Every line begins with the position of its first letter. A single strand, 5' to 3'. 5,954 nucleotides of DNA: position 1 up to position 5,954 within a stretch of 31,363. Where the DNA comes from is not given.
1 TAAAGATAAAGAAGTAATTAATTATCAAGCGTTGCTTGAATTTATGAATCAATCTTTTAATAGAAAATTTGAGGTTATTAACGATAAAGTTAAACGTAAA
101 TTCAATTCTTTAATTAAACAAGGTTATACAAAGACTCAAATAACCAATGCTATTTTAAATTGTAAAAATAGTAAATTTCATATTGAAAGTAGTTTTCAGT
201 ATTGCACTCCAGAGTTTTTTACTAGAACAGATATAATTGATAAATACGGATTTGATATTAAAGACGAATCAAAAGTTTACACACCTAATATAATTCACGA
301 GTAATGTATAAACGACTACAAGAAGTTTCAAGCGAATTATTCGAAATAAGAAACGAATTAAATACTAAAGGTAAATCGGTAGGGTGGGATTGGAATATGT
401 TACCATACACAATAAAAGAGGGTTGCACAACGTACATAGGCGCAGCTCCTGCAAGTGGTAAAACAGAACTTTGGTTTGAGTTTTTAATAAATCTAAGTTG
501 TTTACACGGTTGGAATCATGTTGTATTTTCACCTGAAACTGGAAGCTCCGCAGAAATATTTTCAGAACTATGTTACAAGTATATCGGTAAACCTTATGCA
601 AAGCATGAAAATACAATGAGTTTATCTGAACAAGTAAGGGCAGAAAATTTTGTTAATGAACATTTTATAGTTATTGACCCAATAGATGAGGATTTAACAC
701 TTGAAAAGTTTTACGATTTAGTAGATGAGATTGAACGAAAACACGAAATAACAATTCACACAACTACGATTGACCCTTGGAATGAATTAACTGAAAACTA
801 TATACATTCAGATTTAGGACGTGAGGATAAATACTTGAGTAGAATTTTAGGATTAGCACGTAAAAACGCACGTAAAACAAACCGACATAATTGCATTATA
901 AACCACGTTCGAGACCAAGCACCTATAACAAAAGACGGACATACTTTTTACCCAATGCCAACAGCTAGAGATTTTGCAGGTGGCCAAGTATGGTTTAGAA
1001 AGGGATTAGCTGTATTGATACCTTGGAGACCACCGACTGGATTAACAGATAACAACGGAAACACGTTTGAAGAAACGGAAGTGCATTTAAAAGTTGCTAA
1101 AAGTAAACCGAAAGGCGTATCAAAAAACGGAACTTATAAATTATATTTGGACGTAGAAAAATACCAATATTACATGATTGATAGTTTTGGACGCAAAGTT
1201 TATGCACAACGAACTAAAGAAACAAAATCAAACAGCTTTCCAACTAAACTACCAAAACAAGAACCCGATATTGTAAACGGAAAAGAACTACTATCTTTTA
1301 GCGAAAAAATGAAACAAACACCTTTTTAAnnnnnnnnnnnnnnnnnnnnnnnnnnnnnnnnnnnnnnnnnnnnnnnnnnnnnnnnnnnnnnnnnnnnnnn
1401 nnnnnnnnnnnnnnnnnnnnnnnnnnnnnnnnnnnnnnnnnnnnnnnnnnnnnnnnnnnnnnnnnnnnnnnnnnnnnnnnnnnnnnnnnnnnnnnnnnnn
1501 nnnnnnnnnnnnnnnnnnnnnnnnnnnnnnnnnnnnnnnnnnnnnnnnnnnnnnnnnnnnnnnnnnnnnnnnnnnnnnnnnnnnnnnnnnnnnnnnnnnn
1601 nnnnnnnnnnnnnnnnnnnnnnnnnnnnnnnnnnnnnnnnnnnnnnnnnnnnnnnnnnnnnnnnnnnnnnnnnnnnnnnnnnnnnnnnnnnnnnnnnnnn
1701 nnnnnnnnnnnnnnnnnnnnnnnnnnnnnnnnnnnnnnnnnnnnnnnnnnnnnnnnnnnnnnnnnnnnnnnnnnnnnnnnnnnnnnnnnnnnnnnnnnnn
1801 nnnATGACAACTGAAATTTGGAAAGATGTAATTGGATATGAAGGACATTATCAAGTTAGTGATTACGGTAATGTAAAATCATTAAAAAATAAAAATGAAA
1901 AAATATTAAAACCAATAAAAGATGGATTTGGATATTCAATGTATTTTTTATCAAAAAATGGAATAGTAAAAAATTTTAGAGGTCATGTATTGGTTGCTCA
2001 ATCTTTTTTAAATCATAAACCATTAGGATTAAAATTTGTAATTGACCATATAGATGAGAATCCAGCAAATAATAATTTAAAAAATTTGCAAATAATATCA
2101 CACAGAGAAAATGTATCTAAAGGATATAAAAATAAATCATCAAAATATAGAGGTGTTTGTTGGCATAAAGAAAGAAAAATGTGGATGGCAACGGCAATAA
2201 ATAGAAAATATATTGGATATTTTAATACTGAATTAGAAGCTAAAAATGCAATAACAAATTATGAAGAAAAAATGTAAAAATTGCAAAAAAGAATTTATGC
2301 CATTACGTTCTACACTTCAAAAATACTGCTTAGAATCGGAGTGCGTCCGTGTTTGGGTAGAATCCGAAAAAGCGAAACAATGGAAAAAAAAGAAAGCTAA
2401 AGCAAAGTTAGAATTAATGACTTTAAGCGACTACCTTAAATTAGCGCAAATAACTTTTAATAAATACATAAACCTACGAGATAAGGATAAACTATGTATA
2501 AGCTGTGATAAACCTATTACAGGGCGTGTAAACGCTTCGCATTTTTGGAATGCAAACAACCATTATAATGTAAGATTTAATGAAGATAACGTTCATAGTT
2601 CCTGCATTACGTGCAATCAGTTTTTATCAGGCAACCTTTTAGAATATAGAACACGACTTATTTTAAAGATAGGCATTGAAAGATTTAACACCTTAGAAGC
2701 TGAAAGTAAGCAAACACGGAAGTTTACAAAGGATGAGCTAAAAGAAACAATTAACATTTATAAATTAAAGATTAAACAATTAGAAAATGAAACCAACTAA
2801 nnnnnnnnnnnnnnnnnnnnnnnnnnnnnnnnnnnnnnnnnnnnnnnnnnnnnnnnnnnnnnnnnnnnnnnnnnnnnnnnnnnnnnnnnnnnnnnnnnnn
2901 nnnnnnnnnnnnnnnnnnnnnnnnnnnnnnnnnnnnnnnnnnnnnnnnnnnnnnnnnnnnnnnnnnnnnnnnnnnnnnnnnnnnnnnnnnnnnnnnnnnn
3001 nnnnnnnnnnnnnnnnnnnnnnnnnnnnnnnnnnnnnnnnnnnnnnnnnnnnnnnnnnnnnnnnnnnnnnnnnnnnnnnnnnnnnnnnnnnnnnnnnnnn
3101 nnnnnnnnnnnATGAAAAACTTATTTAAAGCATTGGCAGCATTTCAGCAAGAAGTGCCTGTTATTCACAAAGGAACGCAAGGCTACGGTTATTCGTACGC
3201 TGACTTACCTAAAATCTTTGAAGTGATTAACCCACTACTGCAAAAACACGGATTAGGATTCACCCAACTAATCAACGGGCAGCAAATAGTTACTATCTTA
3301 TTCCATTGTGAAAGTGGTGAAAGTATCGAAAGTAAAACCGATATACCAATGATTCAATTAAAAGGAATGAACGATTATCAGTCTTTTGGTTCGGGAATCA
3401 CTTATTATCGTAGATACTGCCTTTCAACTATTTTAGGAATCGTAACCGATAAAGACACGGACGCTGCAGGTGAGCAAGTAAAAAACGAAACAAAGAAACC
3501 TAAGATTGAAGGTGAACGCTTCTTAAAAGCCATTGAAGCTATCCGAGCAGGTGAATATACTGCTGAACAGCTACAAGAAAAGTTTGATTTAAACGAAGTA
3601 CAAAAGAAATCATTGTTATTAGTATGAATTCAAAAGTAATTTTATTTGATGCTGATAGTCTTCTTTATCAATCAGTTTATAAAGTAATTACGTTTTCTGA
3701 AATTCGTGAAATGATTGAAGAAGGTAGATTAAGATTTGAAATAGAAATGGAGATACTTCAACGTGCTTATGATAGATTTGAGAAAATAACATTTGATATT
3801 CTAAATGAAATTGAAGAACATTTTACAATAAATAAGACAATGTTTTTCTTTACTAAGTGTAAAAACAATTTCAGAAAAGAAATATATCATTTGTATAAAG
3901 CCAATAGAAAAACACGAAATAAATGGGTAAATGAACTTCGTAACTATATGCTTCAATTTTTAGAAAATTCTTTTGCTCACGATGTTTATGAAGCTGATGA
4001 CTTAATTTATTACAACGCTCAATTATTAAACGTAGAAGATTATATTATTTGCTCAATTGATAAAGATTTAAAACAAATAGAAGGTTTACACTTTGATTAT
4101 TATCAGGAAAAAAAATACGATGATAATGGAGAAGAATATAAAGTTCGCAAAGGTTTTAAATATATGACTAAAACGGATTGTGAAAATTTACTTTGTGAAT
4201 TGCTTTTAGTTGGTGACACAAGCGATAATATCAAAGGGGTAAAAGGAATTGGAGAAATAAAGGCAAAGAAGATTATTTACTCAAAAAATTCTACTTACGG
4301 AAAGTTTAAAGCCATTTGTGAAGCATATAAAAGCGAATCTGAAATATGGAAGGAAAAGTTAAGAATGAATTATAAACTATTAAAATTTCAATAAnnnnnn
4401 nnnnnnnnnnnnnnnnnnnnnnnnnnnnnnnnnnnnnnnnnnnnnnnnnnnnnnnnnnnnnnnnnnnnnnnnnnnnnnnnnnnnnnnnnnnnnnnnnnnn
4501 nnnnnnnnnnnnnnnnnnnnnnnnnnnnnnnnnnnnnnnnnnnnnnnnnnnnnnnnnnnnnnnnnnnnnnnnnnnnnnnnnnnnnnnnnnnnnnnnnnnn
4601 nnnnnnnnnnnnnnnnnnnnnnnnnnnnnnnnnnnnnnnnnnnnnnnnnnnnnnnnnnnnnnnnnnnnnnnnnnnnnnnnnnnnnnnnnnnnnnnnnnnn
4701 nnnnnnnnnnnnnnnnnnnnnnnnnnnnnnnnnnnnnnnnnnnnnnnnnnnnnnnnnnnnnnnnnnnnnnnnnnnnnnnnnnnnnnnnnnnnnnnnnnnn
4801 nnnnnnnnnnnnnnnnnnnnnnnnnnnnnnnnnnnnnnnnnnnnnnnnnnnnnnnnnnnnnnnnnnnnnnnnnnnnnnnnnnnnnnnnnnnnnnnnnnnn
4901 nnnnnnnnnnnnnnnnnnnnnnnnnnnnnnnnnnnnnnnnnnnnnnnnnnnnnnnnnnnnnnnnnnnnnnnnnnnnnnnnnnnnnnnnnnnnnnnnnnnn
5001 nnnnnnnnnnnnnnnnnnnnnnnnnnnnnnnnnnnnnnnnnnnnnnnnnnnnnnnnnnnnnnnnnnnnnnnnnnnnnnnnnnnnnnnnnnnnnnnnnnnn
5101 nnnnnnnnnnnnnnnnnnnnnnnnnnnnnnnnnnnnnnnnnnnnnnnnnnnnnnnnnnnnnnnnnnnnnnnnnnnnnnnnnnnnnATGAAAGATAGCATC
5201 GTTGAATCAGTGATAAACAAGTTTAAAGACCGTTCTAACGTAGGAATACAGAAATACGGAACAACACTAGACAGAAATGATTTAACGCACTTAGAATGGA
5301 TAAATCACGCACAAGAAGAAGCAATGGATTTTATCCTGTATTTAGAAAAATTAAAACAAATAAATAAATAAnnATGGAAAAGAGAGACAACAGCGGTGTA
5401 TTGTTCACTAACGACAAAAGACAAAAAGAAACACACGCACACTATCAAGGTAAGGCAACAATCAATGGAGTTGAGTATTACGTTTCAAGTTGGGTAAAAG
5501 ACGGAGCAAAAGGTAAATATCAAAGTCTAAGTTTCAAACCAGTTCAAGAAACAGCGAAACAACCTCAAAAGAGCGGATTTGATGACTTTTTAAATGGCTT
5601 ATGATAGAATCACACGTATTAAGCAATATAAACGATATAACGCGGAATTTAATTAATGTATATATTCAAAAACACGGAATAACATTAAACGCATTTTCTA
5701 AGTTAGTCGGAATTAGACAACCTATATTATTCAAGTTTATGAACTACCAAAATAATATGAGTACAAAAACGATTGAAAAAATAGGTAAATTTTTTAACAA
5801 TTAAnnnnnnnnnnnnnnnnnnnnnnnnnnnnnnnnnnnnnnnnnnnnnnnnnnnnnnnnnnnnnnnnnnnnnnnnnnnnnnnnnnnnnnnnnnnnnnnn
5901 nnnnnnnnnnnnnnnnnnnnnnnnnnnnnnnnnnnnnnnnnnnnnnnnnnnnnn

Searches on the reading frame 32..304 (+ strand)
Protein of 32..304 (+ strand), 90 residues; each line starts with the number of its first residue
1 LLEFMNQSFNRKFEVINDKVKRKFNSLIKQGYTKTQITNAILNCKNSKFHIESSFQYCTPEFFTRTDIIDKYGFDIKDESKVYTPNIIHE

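Call 72: search_protein_families(library=phrogs, proteins=[window:32-304:+], max_evalue=0.01)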
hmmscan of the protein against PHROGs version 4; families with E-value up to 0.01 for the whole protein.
window:32-304:+ (90 aa): 1 family
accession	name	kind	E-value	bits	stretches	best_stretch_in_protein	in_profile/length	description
phrog_18020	-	DNA, RNA and nucleotide metabolism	1.8e-05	25.7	1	2-56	144-199/248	replication initiation O-like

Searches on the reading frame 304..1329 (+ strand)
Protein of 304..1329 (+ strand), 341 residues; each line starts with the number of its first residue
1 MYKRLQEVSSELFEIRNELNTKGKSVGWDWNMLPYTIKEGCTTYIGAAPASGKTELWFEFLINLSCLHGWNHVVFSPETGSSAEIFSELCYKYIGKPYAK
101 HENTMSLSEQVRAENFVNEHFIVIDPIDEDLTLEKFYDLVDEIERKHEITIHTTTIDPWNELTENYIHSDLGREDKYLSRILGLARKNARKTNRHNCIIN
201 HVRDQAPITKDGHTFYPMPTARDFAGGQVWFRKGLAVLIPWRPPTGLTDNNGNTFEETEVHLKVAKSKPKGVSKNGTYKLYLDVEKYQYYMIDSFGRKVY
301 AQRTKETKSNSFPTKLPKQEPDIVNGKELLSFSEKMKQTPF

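Call 16: search_protein_families(library=phrogs, proteins=[window:304-1329:+])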
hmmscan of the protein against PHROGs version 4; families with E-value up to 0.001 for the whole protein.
window:304-1329:+ (341 aa): 3 families
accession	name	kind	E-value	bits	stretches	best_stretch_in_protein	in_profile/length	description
phrog_5482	-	unknown function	1.3e-40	140.2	1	36-316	42-321/341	-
phrog_239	-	DNA, RNA and nucleotide metabolism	1.3e-12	48.5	1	32-308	351-614/801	DNA primase/helicase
phrog_18375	-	DNA, RNA and nucleotide metabolism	7.8e-05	22.1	1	44-278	379-602/644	DNA primase/helicase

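Call 17: search_protein_families(library=pfam, proteins=[window:304-1329:+])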
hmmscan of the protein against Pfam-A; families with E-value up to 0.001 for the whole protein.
window:304-1329:+ (341 aa): 0 families

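Call 19: find_related_loci(query=window:304-1329:+, collection=viral_contigs, flank=6000)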
Query window:304-1329:+ (341 aa) in viral_contigs; peptide patterns used: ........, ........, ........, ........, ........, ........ (x = any residue, [..] = any of these).
40 stretches matched a pattern; 38 encode a relative of the query (tblastn E <= 1e-3); 37 distinct loci.
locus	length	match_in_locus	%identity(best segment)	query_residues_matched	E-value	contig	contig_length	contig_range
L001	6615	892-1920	94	1-341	0e+0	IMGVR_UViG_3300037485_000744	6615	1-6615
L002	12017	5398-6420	89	1-341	0e+0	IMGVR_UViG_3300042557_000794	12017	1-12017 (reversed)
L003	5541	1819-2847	89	1-341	0e+0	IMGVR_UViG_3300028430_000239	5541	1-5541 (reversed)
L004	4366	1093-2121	89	1-341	0e+0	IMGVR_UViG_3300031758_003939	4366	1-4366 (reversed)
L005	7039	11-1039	89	1-341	0e+0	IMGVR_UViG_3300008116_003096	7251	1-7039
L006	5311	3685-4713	89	1-341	0e+0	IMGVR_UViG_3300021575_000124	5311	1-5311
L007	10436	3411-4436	89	1-341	0e+0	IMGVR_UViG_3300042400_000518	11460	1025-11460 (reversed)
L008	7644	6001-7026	89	1-341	0e+0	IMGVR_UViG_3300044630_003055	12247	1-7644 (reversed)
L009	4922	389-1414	89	1-341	0e+0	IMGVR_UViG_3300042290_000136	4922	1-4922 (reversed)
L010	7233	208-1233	88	1-341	0e+0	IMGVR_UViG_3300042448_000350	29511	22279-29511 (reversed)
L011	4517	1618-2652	88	1-341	0e+0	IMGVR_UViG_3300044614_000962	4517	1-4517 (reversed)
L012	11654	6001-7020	88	1-339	0e+0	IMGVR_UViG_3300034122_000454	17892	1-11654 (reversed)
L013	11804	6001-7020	88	1-339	0e+0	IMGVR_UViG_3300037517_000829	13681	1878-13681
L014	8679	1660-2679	88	1-339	0e+0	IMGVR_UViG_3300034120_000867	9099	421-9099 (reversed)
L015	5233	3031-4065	88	1-341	0e+0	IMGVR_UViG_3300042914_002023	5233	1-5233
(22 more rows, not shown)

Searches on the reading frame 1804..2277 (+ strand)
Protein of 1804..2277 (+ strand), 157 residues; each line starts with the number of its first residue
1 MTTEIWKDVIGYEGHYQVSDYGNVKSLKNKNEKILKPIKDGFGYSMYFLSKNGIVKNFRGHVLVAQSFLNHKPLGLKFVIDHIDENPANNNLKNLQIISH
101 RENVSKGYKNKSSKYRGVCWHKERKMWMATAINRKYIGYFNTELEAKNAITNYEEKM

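Call 16: search_protein_families(library=phrogs, proteins=[window:1804-2277:+])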
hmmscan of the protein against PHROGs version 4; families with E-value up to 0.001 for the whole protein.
window:1804-2277:+ (157 aa): 12 families
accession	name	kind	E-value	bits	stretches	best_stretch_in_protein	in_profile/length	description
phrog_59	-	DNA, RNA and nucleotide metabolism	9.1e-31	108.6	1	1-136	135-246/423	HNH endonuclease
phrog_959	-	DNA, RNA and nucleotide metabolism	3.8e-27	95.7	1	1-127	3-126/138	HNH endonuclease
phrog_1492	-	DNA, RNA and nucleotide metabolism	2.4e-23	83.9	1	1-104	42-156/414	HNH endonuclease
phrog_99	-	DNA, RNA and nucleotide metabolism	1.1e-20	75.7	1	43-156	148-258/383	HNH endonuclease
phrog_4578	-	DNA, RNA and nucleotide metabolism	1.8e-15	58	1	55-153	9-110/130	HNH endonuclease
phrog_3593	-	DNA, RNA and nucleotide metabolism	1.5e-10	42.1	1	69-151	102-190/210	HNH endonuclease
phrog_37683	-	unknown function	2.5e-07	31.1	1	15-107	120-208/279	-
phrog_15471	-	DNA, RNA and nucleotide metabolism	8.1e-07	30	1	48-130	19-99/183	HNH endonuclease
phrog_374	-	DNA, RNA and nucleotide metabolism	9.8e-07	28.9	1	77-156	323-405/617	HNH endonuclease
phrog_953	-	DNA, RNA and nucleotide metabolism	2.7e-05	24.7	1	109-149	309-353/420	HNH endonuclease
phrog_14913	-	DNA, RNA and nucleotide metabolism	5.4e-05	24.3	1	80-114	61-95/149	HNH endonuclease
phrog_7545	-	DNA, RNA and nucleotide metabolism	0.0002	22.6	1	38-121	62-150/160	HNH endonuclease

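Call 17: search_protein_families(library=pfam, proteins=[window:1804-2277:+])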
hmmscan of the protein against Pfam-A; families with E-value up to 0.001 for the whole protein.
window:1804-2277:+ (157 aa): 3 families
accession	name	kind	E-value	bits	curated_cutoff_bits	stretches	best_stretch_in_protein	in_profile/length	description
PF07463.16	NUMOD4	-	4.5e-11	43.2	23.4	1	4-37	1-36/49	NUMOD4 motif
PF13392.12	HNH_3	-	8.7e-07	28.9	24.8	1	77-104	18-45/46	HNH endonuclease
PF00847.26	AP2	-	6.4e-05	23.6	33.3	1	113-149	1-43/54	AP2 domain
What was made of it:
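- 1804..2277 (+): HNH homing-endonuclease gene gated by E1. Its 3' end overlaps the new ninG start at 2261. Pfam NUMOD4 and HNH_3; PHROG HNH endonuclease (calls 16, 17).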

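Call 47: find_related_loci(query=window:1804-2277:+, collection=viral_contigs, flank=1500)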
Query window:1804-2277:+ (157 aa) in viral_contigs; peptide patterns used: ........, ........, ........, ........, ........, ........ (x = any residue, [..] = any of these).
41 stretches matched a pattern; 2 encode a relative of the query (tblastn E <= 1e-3); 2 distinct loci.
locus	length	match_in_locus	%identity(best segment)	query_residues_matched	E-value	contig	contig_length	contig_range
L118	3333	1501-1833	35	1-109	7e-9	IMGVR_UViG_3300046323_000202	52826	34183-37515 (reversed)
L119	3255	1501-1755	40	16-106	5e-8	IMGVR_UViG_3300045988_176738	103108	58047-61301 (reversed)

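Call 48: find_related_loci(query=window:1804-2277:+, collection=metagenome_contigs, flank=2500)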
Query window:1804-2277:+ (157 aa) in metagenome_contigs; peptide patterns used: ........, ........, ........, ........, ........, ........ (x = any residue, [..] = any of these).
600 stretches matched a pattern (row limit reached: there are more); 10 encode a relative of the query (tblastn E <= 1e-3); 10 distinct loci.
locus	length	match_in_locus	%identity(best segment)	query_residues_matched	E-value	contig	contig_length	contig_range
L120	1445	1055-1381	54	1-112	7e-31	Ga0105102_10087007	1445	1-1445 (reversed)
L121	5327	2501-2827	46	1-107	7e-21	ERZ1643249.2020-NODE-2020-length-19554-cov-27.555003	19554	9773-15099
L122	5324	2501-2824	45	4-103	4e-20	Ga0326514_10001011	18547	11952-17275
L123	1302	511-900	35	5-142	1e-14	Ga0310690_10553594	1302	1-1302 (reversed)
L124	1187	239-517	40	6-103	3e-12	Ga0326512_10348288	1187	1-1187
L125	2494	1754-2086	42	4-113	7e-12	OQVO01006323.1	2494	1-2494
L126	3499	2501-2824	35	4-110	2e-10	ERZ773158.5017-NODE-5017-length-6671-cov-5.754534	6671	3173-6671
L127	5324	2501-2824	33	4-110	7e-10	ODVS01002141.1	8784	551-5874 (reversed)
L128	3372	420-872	32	4-146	1e-9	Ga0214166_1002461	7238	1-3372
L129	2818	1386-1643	37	12-96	3e-7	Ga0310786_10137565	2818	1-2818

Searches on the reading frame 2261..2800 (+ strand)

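Call 16: search_protein_families(library=phrogs, proteins=[window:2261-2800:+])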
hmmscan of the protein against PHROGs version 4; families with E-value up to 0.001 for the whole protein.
window:2261-2800:+ (179 aa): 5 families
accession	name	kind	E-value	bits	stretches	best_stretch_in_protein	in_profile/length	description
phrog_171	-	DNA, RNA and nucleotide metabolism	1.7e-54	187.2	1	2-178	38-225/452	NinG/ Rap DNA junction specific endonuclease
phrog_5034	-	DNA, RNA and nucleotide metabolism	8.6e-33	114.4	1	48-177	4-133/138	NinG/ Rap DNA junction specific endonuclease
phrog_12986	-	unknown function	2.3e-16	61.2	1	2-115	6-130/130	-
phrog_4916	-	unknown function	1e-08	35.8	1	114-177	4-66/71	-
phrog_1271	-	DNA, RNA and nucleotide metabolism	0.00043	20.8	1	1-123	115-223/361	HNH endonuclease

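Call 17: search_protein_families(library=pfam, proteins=[window:2261-2800:+])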
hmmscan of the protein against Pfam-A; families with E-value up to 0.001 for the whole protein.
window:2261-2800:+ (179 aa): 1 family
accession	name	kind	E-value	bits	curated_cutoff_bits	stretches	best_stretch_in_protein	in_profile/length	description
PF05766.18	NinG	-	8.1e-36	124.1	25.4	1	2-177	6-193/193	Bacteriophage Lambda NinG protein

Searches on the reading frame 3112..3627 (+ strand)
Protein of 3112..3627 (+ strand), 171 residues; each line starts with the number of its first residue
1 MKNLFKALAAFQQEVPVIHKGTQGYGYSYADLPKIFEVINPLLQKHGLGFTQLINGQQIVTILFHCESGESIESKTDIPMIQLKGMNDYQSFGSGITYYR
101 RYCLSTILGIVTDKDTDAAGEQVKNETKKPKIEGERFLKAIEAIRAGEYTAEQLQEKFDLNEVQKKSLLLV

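Call 72: search_protein_families(library=phrogs, proteins=[window:3112-3627:+], max_evalue=0.01)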
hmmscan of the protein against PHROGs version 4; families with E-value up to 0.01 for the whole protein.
window:3112-3627:+ (171 aa): 5 families
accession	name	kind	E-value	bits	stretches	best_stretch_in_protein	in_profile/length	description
phrog_155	-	DNA, RNA and nucleotide metabolism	9.9e-33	115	1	2-157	66-238/308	Erf-like ssDNA annealing protein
phrog_2324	-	DNA, RNA and nucleotide metabolism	2.9e-31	109.6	1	1-131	8-141/193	Erf-like ssDNA annealing protein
phrog_34817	-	unknown function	7.8e-15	55.9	1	20-131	38-149/291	-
phrog_10003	-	other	2.7e-12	47.8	1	22-142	65-189/297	recombinase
phrog_37640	-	unknown function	0.00047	21.2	1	75-128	17-70/169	-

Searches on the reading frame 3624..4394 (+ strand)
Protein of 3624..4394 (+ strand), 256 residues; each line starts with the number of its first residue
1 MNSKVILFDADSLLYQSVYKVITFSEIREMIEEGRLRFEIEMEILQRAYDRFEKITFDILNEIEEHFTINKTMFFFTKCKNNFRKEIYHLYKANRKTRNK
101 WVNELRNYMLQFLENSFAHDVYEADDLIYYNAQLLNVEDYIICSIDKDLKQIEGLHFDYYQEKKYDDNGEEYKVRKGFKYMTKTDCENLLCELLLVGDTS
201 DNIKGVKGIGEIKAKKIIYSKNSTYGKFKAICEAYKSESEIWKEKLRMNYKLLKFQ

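Call 72: search_protein_families(library=phrogs, proteins=[window:3624-4394:+], max_evalue=0.01)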
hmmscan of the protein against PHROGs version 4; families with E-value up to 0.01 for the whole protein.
window:3624-4394:+ (256 aa): 2 families
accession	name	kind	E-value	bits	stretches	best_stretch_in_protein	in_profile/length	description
phrog_107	-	DNA, RNA and nucleotide metabolism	3.3e-41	143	1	4-255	120-360/542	exonuclease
phrog_30319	-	unknown function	0.00068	20.5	1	194-226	10-42/141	-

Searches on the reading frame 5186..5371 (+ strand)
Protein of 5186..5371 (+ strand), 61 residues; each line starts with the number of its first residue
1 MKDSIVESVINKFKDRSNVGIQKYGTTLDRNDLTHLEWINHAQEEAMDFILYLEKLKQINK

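Call 73: search_protein_families(library=phrogs, proteins=[window:5186-5371:+], max_evalue=0.01)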
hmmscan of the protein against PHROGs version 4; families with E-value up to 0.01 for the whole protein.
window:5186-5371:+ (61 aa): 6 families
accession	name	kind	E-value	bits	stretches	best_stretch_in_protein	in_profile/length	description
phrog_11184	-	unknown function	8.1e-15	55.7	1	2-55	35-88/104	-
phrog_23240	-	unknown function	1.2e-14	55.6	1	2-58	73-129/140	-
phrog_17558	-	unknown function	2.5e-13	51.3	1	3-58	54-109/168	-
phrog_32278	-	unknown function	7.9e-12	46.2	1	3-58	44-97/103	-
phrog_28498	-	unknown function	4.2e-08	34.4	1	7-52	8-53/110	-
phrog_7609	-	unknown function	0.00066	21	1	9-55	76-120/130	-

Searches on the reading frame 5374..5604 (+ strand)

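Call 73: search_protein_families(library=phrogs, proteins=[window:5374-5604:+], max_evalue=0.01)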
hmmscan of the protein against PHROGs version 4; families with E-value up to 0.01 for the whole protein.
window:5374-5604:+ (76 aa): 3 families
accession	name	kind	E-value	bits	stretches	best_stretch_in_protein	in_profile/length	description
phrog_18154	-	DNA, RNA and nucleotide metabolism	2.7e-14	54.8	1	4-63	4-63/105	single strand DNA binding protein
phrog_7364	-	DNA, RNA and nucleotide metabolism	2.2e-08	36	1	5-57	7-61/158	single strand DNA binding protein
phrog_23518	-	unknown function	0.0073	17.6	1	12-55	41-86/197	-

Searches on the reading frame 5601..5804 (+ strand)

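Call 73: search_protein_families(library=phrogs, proteins=[window:5601-5804:+], max_evalue=0.01)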
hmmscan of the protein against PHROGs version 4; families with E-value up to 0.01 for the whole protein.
window:5601-5804:+ (67 aa): 1 family
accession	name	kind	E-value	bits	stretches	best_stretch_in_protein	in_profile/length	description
phrog_2439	-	transcription regulation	0.003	17.5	1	13-66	7-60/367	transcriptional regulator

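Call 74: search_protein_families(library=pfam, proteins=[window:5601-5804:+], max_evalue=1)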
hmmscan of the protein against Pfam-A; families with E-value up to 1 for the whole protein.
window:5601-5804:+ (67 aa): 6 families
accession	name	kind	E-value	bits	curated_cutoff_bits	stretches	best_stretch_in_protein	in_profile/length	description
PF24852.1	DUF7726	-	0.00032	21.2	26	1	11-57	8-56/73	Domain of unknown function (DUF7726)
PF13443.12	HTH_26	-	0.00087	19.9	22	1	18-66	2-51/63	Cro/C1-type HTH DNA-binding domain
PF01381.28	HTH_3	-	0.0028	18.1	23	1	23-66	6-49/55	Helix-turn-helix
PF20317.4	HTH_60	-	0.0057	17.4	24.1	1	13-65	5-57/140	Helix-turn-helix domain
PF09363.15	XFP_C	-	0.045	13.6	23.4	1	9-54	70-114/202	XFP C-terminal domain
PF04814.19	HNF-1_N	-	0.21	12.4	29.7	1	15-57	123-165/175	Hepatocyte nuclear factor 1 (HNF-1), N terminus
